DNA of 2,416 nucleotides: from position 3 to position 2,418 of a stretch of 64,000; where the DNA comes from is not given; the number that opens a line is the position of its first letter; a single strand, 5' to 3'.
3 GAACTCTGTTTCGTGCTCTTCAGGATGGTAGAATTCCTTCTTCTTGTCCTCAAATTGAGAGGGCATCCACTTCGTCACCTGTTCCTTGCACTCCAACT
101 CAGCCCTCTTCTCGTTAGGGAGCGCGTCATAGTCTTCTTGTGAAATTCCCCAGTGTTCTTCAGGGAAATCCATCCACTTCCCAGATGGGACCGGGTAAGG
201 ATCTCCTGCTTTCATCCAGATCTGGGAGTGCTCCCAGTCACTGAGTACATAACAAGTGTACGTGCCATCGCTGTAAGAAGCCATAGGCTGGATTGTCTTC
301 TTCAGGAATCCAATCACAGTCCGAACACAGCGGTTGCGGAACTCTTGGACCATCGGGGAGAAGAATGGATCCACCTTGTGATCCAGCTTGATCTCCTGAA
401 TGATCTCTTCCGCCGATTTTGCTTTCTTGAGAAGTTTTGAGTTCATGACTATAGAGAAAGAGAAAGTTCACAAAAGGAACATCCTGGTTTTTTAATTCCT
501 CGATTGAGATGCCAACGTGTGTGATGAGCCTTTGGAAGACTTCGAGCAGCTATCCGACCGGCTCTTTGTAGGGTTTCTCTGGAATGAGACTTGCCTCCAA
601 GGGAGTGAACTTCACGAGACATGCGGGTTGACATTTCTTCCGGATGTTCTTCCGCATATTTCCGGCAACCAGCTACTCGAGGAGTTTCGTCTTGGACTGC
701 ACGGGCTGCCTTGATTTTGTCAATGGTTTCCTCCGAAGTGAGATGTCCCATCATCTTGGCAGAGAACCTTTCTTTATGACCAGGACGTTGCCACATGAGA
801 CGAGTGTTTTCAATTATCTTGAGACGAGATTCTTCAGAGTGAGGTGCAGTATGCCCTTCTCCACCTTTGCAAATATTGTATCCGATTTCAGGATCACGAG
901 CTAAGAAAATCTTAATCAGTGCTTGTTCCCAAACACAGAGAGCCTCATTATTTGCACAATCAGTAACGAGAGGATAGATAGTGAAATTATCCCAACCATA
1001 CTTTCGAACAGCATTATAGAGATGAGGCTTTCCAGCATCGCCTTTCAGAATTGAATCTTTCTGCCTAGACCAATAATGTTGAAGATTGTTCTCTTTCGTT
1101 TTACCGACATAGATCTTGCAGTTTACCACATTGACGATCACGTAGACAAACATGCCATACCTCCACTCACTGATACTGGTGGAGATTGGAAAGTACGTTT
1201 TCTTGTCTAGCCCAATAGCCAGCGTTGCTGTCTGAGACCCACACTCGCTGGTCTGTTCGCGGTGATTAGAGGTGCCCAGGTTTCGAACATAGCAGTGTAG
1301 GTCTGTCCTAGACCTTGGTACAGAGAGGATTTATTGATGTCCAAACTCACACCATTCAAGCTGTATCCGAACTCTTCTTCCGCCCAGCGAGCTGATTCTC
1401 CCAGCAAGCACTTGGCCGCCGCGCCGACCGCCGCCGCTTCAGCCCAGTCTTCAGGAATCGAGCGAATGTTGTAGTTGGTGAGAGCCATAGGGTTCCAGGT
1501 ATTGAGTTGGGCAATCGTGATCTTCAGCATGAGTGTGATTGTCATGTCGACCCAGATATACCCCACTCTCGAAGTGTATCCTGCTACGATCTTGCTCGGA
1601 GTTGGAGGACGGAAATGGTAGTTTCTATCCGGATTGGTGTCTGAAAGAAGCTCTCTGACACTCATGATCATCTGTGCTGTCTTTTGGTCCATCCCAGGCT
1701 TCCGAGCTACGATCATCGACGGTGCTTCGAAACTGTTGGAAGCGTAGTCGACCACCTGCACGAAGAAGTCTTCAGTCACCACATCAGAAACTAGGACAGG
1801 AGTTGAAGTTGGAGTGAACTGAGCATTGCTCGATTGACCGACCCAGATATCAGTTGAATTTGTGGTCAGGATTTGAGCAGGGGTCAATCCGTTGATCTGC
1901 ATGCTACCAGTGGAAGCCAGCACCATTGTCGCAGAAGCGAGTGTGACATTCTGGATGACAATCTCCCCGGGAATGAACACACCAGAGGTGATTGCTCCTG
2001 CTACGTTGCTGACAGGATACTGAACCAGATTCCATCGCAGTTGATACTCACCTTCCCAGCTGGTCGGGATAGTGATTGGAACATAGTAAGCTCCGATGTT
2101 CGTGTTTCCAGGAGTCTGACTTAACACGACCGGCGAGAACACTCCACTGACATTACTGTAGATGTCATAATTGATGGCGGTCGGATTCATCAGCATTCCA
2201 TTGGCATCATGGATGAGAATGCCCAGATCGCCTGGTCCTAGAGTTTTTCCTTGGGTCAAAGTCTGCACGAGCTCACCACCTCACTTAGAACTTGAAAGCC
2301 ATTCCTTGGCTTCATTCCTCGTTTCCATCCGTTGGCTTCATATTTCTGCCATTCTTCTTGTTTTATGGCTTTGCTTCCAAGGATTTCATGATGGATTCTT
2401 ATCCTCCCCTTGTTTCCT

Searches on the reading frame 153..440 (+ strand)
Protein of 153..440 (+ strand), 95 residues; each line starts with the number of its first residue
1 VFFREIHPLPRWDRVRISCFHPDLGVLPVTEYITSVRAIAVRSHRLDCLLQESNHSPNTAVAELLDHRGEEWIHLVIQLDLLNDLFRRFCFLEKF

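Call 43: search_protein_families(library=pfam, alignment_id=A2, max_evalue=0.001)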
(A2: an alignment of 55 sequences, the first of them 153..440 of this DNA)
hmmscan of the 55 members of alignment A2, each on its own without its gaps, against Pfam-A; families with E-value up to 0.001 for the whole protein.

A. member 1, window:153-440:+ (95 aa): 0 families

B. families by the number of members that match (of 55 scanned): 15 families
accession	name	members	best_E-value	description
PF01541.30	GIY-YIG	4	1.1e-11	GIY-YIG catalytic domain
PF07460.16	NUMOD3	3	3.4e-08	NUMOD3 motif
PF05345.18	He_PIG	1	3.8e-36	Putative Ig domain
PF01327.26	Pep_deformylase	1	3.4e-32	Polypeptide deformylase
PF00644.27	PARP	1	6.4e-23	Poly(ADP-ribose) polymerase catalytic domain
PF02945.21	Endonuclease_7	1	1.3e-16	Recombination endonuclease VII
PF01507.26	PAPS_reduct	1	1e-15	Phosphoadenosine phosphosulfate reductase domain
PF04865.19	Baseplate_J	1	3.4e-10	Baseplate J-like protein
PF00072.30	Response_reg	1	4.7e-10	Response regulator receiver domain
PF09374.15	PG_binding_3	1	1.4e-09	Predicted Peptidoglycan domain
PF04480.18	DUF559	1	6.8e-07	Protein of unknown function (DUF559)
PF24908.1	Ig_SIBA-E_2nd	1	3.8e-05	Integrin beta-like protein A-E, second Ig-like domain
PF00196.25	GerE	1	5.4e-05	Bacterial regulatory proteins, luxR family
PF09889.16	DUF2116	1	0.00014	Probable treble clef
PF21598.3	PvuRts1I-like_N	1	0.00076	Restriction endonuclease PvuRts1 I-like, N-terminal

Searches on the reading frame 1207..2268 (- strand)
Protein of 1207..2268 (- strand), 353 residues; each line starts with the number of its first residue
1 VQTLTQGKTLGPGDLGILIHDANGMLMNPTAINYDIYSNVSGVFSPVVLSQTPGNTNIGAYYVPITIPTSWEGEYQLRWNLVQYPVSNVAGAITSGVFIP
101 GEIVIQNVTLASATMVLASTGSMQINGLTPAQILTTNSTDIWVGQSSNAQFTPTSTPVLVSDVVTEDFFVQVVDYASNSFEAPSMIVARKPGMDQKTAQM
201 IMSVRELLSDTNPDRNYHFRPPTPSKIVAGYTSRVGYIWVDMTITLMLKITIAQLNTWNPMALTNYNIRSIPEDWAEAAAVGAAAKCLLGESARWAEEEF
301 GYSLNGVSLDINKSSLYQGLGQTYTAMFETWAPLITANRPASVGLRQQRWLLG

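Call 45: find_encoding_contigs(protein=window:1207-2268:-, flank=10000, max_places=4)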
Protein window:1207-2268:- (353 aa): 2 contigs read that carry it; 1 place shown.
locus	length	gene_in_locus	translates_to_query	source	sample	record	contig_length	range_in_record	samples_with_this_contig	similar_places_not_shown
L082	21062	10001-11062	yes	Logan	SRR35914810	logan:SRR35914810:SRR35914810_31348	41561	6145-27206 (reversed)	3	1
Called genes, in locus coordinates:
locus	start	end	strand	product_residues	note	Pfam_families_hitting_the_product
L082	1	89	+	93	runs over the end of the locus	-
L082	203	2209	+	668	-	PF00580:UvrD-helicase, PF13604:AAA_30 (weak), PF13245:AAA_19, PF13361:UvrD_C, PF13538:UvrD_C_2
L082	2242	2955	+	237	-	PF01541:GIY-YIG, PF07460:NUMOD3 (faint)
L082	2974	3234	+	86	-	-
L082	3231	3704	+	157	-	-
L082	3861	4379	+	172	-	-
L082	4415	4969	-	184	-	PF09374:PG_binding_3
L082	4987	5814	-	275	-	-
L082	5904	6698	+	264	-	-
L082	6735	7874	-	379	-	-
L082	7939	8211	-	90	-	-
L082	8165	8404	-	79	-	-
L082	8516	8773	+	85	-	-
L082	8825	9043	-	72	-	-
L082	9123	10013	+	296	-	-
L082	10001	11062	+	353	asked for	-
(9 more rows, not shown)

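Call 110: search_protein_families(library=pfam, proteins=[window:1207-2268:-], max_evalue=0.001)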
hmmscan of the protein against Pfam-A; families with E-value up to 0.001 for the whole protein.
window:1207-2268:- (353 aa): 0 families
